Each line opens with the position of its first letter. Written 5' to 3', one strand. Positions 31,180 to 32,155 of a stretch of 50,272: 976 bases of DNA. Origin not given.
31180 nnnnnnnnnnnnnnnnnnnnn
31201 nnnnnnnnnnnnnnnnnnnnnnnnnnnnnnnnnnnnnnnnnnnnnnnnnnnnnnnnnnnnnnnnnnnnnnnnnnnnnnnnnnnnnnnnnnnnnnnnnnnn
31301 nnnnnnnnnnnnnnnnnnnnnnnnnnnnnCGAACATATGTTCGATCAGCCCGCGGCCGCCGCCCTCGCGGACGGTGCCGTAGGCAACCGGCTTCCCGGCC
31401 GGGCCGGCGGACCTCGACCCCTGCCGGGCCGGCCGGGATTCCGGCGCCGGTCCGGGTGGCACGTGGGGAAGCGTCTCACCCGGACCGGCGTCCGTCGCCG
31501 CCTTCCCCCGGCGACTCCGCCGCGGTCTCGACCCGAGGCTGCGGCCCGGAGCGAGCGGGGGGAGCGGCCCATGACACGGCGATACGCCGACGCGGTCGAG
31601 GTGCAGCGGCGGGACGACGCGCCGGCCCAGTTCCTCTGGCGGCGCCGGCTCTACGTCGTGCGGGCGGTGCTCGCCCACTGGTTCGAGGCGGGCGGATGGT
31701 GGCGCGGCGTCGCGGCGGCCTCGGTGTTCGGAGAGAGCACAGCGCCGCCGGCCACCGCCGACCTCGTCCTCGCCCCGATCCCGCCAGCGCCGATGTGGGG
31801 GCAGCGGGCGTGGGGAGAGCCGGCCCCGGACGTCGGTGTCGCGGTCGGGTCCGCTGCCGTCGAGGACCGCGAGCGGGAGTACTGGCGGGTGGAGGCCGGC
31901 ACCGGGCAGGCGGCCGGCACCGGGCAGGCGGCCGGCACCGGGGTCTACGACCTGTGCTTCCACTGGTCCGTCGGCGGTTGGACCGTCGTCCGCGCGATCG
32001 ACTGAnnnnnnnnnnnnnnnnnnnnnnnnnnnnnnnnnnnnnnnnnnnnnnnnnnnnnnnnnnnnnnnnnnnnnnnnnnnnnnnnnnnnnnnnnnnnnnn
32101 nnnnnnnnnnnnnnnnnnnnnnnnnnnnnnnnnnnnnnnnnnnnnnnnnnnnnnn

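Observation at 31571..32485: DUF6504/HEPN gene pair with an Rx4H motif: a toxin-antitoxin-like module wired to the SOS response?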

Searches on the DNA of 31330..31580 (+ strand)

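Call 94: search_rna_families(source=window, start=31330, end=31580, threshold=evalue, max_evalue=10)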
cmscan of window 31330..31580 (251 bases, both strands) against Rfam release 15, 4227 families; matches with E-value up to 10: 10.
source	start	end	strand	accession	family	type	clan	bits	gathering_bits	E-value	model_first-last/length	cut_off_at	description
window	31392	31439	+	RF03941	mir-3158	Gene; miRNA;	-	26.5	97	0.0062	1-81/81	no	mir-3158 microRNA precursor family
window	31392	31439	-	RF03941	mir-3158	Gene; miRNA;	-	24.1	97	0.026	1-81/81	no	mir-3158 microRNA precursor family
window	31385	31444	-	RF02025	mir-3017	Gene; miRNA;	-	19.9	51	0.17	1-70/70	no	mir-3017 microRNA precursor family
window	31379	31451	-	RF03267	mir-645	Gene; miRNA;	-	18.3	90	0.27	1-77/77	no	mir-645 microRNA precursor family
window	31502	31564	+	RF03736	mir-3130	Gene; miRNA;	-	16.3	95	1.4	1-75/75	no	mir-3130 microRNA precursor family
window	31444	31490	-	RF03438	mir-1956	Gene; miRNA;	-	15.7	95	2.6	1-65/65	no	mir-1956 microRNA precursor family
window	31395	31432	-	RF03383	mir-1976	Gene; miRNA;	-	14.9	71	2.4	1-52/52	no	mir-1976 microRNA precursor family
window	31500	31569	-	RF03685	MIR9677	Gene; miRNA;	-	13.5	90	9.8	1-87/87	no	MIR9677 microRNA precursor family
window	31446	31489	+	RF02828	Scr3920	Gene; sRNA;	-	12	88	4.5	85-121/125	no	Streptomyces RNA 3920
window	31330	31407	-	RF01946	KCNQ1OT1_1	Gene; lncRNA;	-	5.2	70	2.1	1-91/464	3'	KCNQ1 overlapping transcript 1 conserved region 1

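Call 96: build_rna_model(alignment_id=A4, structure=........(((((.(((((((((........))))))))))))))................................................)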
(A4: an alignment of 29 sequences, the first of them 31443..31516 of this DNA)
Model R1 built from alignment A4 (29 sequences, 93 columns); structure: as given.
model positions 73; base pairs 14; branch points 0; effective number of sequences 17.19; information 0.773 bits per position. Calibrated on 0.2 Mb of random sequence (short: E-values are rough).
structure used (alignment columns):
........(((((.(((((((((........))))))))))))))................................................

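Call 97: search_with_rna_model(model_id=R1, sources=[window, L001, L002, L003, L004, L005, L006, L007, L008, L009, L010, L011, L012, L013, L014, L015, L016, L017, L018, L019, L020, L021, L022, L023, L024, L025, L026, L027, L028, L029, L030, L031, L032, L033, L034, L035, L036, L037, L038, L039, L040, L041, L042, L043, L044, L045, L046, L047, L048, L049, L050, L051, L052, L053, L054, L055, L056, L057, L058, L059, L060, L061, L062, L063, L064, L065, L066, L067, L068, L069, L070, L071, L072, L073, L074, L075, L076, L077, L078, L079, L080, L081], max_evalue=0.1)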
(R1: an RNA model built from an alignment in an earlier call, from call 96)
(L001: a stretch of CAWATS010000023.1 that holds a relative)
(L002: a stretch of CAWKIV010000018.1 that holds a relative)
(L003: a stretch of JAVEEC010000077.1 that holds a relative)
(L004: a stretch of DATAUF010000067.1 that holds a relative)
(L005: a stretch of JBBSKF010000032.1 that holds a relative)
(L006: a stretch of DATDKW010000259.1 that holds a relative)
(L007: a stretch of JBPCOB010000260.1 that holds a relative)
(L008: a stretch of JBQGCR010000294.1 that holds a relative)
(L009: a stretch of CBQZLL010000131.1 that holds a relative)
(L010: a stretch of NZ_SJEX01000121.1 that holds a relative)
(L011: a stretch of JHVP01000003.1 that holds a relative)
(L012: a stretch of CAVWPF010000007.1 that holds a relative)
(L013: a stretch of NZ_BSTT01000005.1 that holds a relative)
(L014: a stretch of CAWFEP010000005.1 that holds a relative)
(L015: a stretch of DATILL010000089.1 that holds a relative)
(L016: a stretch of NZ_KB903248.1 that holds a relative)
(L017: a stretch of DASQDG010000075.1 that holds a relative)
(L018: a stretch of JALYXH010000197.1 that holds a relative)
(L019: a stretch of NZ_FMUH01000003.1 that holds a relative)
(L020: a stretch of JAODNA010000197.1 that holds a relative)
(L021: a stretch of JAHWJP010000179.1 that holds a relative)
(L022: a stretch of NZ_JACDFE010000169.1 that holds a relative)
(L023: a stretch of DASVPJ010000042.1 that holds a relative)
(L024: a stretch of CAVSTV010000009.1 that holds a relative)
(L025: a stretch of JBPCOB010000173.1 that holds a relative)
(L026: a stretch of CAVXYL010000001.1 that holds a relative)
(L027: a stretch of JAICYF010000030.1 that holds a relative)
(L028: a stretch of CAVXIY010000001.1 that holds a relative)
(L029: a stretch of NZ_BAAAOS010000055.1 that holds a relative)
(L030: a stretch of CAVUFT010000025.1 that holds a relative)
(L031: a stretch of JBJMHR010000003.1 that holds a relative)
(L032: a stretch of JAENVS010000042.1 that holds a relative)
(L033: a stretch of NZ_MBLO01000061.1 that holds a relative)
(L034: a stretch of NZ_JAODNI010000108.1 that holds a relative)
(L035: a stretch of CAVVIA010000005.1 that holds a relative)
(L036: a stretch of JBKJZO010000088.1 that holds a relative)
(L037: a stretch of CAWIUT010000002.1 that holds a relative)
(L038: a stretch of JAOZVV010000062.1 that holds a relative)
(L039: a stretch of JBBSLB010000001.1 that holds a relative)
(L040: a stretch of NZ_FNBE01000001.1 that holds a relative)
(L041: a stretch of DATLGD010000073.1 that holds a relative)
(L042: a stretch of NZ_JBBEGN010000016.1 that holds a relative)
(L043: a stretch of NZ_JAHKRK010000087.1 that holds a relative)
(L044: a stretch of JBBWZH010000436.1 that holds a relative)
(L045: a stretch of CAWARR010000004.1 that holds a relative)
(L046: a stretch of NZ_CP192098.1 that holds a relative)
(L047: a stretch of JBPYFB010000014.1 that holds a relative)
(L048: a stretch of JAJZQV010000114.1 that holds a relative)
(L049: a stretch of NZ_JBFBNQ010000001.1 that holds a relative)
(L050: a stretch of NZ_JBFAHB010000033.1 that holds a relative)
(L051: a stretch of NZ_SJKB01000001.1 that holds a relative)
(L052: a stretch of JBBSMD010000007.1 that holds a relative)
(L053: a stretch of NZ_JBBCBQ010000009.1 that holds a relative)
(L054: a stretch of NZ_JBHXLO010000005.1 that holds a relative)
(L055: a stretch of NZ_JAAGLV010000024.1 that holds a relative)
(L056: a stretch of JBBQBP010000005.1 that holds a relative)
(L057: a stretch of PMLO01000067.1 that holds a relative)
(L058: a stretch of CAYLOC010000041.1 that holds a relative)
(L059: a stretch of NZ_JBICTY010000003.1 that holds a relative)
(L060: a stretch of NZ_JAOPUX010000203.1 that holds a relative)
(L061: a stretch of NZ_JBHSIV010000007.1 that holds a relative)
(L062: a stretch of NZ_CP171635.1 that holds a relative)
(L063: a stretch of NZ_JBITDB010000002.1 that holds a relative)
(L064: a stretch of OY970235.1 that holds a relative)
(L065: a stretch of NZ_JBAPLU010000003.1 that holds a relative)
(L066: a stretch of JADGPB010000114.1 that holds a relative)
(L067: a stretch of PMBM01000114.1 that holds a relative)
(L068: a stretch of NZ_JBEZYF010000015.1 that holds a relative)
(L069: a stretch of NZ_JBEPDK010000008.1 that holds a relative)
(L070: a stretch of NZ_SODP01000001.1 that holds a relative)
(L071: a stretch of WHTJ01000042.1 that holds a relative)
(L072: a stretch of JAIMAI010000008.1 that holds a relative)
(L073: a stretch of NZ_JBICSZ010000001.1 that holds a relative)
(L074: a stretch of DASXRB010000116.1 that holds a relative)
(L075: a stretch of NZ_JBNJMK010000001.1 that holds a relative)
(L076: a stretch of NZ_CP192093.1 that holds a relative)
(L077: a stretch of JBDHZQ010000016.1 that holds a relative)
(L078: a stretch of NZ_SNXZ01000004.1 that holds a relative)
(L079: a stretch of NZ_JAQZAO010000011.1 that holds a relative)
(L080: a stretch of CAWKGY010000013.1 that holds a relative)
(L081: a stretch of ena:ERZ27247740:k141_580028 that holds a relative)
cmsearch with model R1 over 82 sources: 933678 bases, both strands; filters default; matches with E-value up to 0.1: 33.
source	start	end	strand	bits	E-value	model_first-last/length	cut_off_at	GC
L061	5326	5396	+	77.9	2.8e-08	1-73/73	no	0.77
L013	5376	5447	+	67.9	8.4e-07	1-73/73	no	0.83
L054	5808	5875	+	67.7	8.8e-07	1-73/73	no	0.75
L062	5802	5869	+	67.7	8.8e-07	1-73/73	no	0.75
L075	5775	5842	+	67.7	8.8e-07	1-73/73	no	0.75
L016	5357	5428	+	67.7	8.9e-07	1-73/73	no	0.82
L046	5350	5421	+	67.5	9.6e-07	1-73/73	no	0.79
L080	5359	5431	+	66.5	1.3e-06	1-73/73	no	0.81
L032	5464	5545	+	66.5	1.3e-06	1-73/73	no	0.77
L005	3611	3688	+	66.4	1.4e-06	1-73/73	no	0.78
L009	1590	1665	+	66.1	1.5e-06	1-73/73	no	0.83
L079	5344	5413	+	64.6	2.5e-06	1-73/73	no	0.83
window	31442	31516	+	64.4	2.7e-06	1-73/73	no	0.79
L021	127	204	+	63.8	3.3e-06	1-73/73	no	0.81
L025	5429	5502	+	62.9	4.4e-06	1-73/73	no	0.8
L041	2985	3062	+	61.6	6.9e-06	1-73/73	no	0.78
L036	5346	5425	+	60.3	1.1e-05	1-73/73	no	0.71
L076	5346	5414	+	59.9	1.2e-05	1-73/73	no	0.84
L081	9516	9589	+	59.9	1.2e-05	1-73/73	no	0.81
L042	5360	5433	+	59.2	1.6e-05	1-73/73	no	0.84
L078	5808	5873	+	56.2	4.3e-05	1-73/73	no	0.79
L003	5579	5652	+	53.4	0.00011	1-73/73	no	0.85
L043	5364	5435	+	52.8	0.00013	1-73/73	no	0.74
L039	5493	5571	+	51.3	0.00023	1-73/73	no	0.84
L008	5397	5470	+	51.1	0.00024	1-73/73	no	0.76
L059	5300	5373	+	50.3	0.00032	1-73/73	no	0.73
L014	5860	5940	+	46.6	0.0011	1-73/73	no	0.7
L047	1820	1892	+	46.4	0.0012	1-73/73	no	0.73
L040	5379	5460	+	44.1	0.0025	1-73/73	no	0.78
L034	5440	5521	+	41.3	0.0066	1-73/73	no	0.8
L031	5617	5685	+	40.2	0.0095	1-73/73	no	0.78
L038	5486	5567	+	35.9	0.04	1-73/73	no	0.8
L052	601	663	+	33.7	0.087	1-73/73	no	0.78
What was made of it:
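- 31442..31516 (+): Structured leader RNA. Hairpin 31443-31492 with invariant loop GGGGAAG (31465-31471). Downstream C-rich tract CUUCCCC (31502-31508), complementary both to the loop and to the Shine-Dalgarno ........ (31557-31564). The covariance model hits only this leader: 33 hits in 934 kb, all on the + strand (call 97).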

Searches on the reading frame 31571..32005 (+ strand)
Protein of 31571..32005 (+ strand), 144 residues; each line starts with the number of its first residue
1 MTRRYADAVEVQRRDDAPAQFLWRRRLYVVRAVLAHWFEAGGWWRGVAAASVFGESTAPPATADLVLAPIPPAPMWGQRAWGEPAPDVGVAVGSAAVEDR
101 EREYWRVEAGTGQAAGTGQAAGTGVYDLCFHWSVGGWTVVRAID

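Call 5: search_protein_families(library=pfam, proteins=[window:31571-32005:+], max_evalue=0.1)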
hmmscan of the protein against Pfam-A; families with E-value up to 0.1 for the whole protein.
window:31571-32005:+ (144 aa): 2 families
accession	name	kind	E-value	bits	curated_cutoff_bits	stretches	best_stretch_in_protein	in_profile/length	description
PF20114.4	DUF6504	-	4.5e-14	53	24.2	1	2-133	3-85/103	Domain of unknown function (DUF6504)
PF22755.2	E217_gp28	-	0.077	13.6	27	0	9-45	70-104/110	E217 collar protein gp28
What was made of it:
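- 31571..32005 (+): Stand-alone ImuB-C domain protein (Pfam DUF6504), 144 aa. Pfam match (call 5).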

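Call 6: search_protein_families(library=ncbifam, proteins=[window:31571-32005:+], max_evalue=0.1)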
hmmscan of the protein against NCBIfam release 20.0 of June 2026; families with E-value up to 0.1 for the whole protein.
window:31571-32005:+ (144 aa): 0 families

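Call 15: find_homologous_proteins(query=window:31571-32005:+, max_evalue=0.001)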
Query window:31571-32005:+ (144 aa): 610 proteins with E <= 0.001 among 1584 candidates; the best 120 are listed.
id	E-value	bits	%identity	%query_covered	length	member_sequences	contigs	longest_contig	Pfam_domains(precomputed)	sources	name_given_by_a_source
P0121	2.8e-52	195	64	100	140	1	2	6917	PF20114.5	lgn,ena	-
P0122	8.9e-51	190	66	100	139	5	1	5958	PF20114.5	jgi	jgi:hypothetical protein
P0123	1.1e-49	186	65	99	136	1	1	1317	PF20114.5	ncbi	-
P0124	1.2e-48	183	61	100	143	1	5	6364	PF20114.5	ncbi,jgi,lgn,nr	ncbi:MAG: hypothetical protein JWN77_2547 [Frankiales bacterium]|jgi:hypothetical protein|nr:hypothe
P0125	1.3e-48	183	64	100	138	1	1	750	PF20114.5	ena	-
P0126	1.8e-48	182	59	100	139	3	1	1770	PF20114.5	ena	-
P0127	2.6e-48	182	60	100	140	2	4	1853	PF20114.5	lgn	-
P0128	3.3e-48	181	60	100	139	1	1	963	PF20114.5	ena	-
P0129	3.4e-48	181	59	100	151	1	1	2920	PF20114.5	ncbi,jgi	-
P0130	3.8e-48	181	61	100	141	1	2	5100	PF20114.5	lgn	-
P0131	4.5e-48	181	59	99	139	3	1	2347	PF20114.5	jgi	-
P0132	4.6e-48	181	60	100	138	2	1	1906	PF20114.5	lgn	-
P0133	5.4e-48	181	60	100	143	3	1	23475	PF20114.5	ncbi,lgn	ncbi:MAG: DUF6504 family protein [Frankiaceae bacterium]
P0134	6.9e-48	180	62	100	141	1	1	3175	PF20114.5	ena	-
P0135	1.0e-47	180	60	100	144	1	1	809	PF20114.5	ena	-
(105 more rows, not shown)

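Call 24: search_solved_structures(query=A2, max_evalue=10, show_alignments=2)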
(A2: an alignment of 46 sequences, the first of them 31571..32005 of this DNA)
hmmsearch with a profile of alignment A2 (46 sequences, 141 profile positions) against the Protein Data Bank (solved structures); distinct sequences matched with E-value up to 10: 5.
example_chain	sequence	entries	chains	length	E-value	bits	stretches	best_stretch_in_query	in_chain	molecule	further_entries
4uow_0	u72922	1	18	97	0.74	13.1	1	85-117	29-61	Titin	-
3knb_A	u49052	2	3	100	0.8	13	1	85-117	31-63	Titin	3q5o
2wp3_T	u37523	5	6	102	0.83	13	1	85-117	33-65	TITIN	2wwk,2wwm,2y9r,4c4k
7pzy_z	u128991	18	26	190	0.86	12.9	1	16-44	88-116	Ribosomal protein L19 | 60S ribosomal protein L19-A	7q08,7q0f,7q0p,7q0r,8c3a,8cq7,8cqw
2jpk_A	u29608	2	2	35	0.91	12.8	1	78-109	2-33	Bacteriocin lactococcin-G subunit beta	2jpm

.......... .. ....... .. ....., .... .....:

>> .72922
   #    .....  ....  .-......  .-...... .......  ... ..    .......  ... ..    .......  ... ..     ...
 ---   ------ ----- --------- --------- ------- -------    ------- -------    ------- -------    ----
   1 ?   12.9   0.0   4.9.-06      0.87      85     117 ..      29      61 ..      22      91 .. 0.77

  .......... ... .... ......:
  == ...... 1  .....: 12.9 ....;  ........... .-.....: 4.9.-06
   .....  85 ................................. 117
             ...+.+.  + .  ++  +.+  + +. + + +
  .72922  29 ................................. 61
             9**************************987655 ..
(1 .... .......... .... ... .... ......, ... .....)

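Call 37: search_protein_families(library=pfam, proteins=[window:31571-32005:+], max_evalue=10)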
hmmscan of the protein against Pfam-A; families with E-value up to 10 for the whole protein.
window:31571-32005:+ (144 aa): 2 families
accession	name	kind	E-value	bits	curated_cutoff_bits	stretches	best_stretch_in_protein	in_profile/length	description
PF20114.4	DUF6504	-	4.5e-14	53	24.2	1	2-133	3-85/103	Domain of unknown function (DUF6504)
PF22755.2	E217_gp28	-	0.077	13.6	27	1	9-45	70-104/110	E217 collar protein gp28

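Call 38: search_protein_families(library=padloc, proteins=[window:31571-32005:+], max_evalue=1)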
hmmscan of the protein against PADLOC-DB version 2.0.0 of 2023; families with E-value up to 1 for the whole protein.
window:31571-32005:+ (144 aa): 0 families

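Call 41: predict_structure(alignment_id=A2)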
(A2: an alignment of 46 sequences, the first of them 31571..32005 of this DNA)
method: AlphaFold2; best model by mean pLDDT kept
length: 144 residues; sequences in the alignment: 46
mean_pLDDT: 73.0   pTM: 0.59
mean pLDDT of the five models: 73.0, 72.7, 72.0, 70.9, 58.7
residues with pLDDT >= 90: 46; 70-90: 29; 50-70: 49; < 50: 20
segments of 3 or more residues with pLDDT < 50: 61-67, 89-94, 117-119
pLDDT, mean of each block of 10 residues (from residue 1): 82 92 91 91 64 56 48 53 56 56 92 57 87 90 86
secondary structure, 60 per line:
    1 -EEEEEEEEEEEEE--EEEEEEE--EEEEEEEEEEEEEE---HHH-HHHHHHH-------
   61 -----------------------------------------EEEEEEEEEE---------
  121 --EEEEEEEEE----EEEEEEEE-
elements in order: E2-14 E17-23 E26-39 H47-53 E102-111 E123-131 E136-143
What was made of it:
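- On ImuB-C family (stand-alone): AF2 predicts strands 2-39 and 102-143 at pLDDT around 90, with a disordered insert (call 41).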

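Call 47: fold_search(model_id=the predicted structure, library=pdb)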
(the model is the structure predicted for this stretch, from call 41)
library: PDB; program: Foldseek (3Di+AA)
matches with E <= 10: 68; with E <= 0.001: 0
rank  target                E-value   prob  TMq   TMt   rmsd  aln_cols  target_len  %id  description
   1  6uuj_C                1.6e+00  0.03  0.09  0.07  15.1        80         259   16  Structure of PE5-PPE4-EspG3 complex from the type VII (ESX-3) secretion system, space group P212121 (released 2020-01-29)
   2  4w4j_B                3.1e+00  0.02  0.09  0.06  12.8        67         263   13  Crystal structure of EspG3 from the ESX-3 type VII secretion system of M. smegmatis (released 2014-10-01)
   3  2jmu_MODEL_1_A        3.7e+00  0.04  0.19  0.14   8.7        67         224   21  NMR structure of the mouse thiamine triphosphatase (released 2006-12-19)
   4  4uxg_D                3.9e+00  0.06  0.18  0.08   5.1        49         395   14  Crystal structure of the carboxy-terminal region of the bacteriophage T4 proximal long tail fibre protein gp34, R32 na (released 2015-09-30)
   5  4l4w_B                4.1e+00  0.01  0.09  0.07  12.5        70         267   13  Structure of EspG3 chaperone from the type VII (ESX-3) secretion system (released 2014-06-11)
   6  3d8d_A                4.4e+00  0.03  0.13  0.14  12.1        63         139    5  Crystal structure of the human Fe65-PTB1 domain (released 2008-06-10)
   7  6d3g_A                5.2e+00  0.03  0.14  0.08   7.4        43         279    9  PER-2 class A extended-spectrum beta-lactamase crystal structure in complex with avibactam at 2.4 Angstrom resolution (released 2019-04-24)
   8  4w4j_A                5.2e+00  0.01  0.09  0.06  13.0        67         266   16  Crystal structure of EspG3 from the ESX-3 type VII secretion system of M. smegmatis (released 2014-10-01)
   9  4qhw                  5.5e+00  0.13  0.19  0.07   4.3        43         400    7  Crystal structure of a putative two-domain sugar hydrolase (BACCAC_02064) from Bacteroides caccae ATCC 43185 at 1.35 A r (released 2014-07-23)
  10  4uxe_B                5.5e+00  0.05  0.18  0.08   5.0        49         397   14  Crystal structure of the carboxy-terminal region of the bacteriophage T4 proximal long tail fibre protein gp34, P21 se (released 2015-08-19)
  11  2dg0_F                5.5e+00  0.02  0.13  0.07  15.1        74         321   11  Crystal structure of Drp35, a 35kDa drug responsive protein from Staphylococcus aureus (released 2006-12-12)
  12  1e25                  5.5e+00  0.02  0.12  0.08   7.6        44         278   11  The high resolution structure of PER-1 class A beta-lactamase (released 2000-11-06)
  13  7aex                  6.1e+00  0.12  0.17  0.10   3.5        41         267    7  NRD-HEPN domains (N-terminal truncation) of Escherichia coli RnlA endoribonuclease (released 2021-06-09)
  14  9hj2_C                6.1e+00  0.05  0.15  0.10   6.3        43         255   12  Structure of P167S/D240G/D172A/S104G/H184R BlaC from Mycobacterium tuberculosis (released 2025-10-22)
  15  9hj2_A                6.1e+00  0.05  0.15  0.09   6.3        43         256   12  Structure of P167S/D240G/D172A/S104G/H184R BlaC from Mycobacterium tuberculosis (released 2025-10-22)
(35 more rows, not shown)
